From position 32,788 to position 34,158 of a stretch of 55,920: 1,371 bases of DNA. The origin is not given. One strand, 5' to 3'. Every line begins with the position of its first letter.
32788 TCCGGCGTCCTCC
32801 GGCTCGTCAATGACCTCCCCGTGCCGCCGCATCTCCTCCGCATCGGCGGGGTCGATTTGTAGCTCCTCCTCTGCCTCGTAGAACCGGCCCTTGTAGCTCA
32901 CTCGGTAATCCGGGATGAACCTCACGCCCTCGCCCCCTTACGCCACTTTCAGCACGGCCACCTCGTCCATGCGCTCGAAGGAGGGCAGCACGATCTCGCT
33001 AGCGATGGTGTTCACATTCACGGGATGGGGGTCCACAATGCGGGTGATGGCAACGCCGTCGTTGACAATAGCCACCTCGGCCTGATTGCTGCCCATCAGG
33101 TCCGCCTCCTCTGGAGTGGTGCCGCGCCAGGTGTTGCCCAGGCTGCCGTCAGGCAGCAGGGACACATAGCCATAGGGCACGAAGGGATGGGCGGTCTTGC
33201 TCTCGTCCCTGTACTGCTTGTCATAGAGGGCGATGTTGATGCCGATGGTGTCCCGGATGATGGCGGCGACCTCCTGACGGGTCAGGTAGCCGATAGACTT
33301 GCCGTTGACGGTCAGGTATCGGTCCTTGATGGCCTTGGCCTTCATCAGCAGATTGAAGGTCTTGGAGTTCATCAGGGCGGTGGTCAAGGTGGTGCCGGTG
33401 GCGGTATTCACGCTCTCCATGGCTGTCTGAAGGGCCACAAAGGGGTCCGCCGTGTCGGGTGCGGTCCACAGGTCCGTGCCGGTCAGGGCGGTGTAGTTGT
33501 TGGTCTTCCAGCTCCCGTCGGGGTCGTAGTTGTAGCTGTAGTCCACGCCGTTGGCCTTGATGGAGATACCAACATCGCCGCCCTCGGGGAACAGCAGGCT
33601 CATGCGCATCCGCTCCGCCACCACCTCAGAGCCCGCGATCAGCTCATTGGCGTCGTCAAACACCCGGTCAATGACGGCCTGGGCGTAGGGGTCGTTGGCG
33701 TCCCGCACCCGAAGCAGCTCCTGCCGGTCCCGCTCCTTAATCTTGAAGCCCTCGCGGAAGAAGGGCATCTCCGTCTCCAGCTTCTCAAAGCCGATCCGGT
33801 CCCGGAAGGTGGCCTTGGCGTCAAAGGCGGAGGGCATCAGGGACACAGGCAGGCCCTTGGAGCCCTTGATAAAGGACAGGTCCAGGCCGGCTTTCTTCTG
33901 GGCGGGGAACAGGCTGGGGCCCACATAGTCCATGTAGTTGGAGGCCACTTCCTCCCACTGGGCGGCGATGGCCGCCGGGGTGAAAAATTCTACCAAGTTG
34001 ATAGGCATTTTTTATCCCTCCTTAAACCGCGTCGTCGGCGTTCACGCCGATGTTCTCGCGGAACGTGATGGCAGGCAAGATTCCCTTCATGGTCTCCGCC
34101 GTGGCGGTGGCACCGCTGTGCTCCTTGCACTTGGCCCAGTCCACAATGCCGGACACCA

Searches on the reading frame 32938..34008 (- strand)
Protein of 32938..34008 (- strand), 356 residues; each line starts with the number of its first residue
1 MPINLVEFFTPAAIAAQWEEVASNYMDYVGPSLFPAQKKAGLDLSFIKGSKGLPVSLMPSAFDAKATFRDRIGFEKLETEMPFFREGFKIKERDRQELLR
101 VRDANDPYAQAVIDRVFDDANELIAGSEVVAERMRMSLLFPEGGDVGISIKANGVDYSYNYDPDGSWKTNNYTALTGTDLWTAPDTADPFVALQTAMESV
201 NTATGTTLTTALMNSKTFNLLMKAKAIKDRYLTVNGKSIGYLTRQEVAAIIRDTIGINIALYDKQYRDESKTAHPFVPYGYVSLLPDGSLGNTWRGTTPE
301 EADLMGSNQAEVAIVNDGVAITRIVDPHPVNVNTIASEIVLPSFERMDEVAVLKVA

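Call 106: search_protein_families(library=phrogs, proteins=[window:32938-34008:-], max_evalue=0.00001)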
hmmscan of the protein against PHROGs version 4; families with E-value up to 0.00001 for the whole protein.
window:32938-34008:- (356 aa): 3 families
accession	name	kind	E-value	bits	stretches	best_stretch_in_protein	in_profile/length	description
phrog_29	-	head and packaging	1e-58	200.5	1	3-355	23-358/439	major head protein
phrog_1005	-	head and packaging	1.3e-09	38.7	1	165-251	133-215/315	major head protein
phrog_26029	-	unknown function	7.3e-07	30.4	1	28-98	25-95/105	-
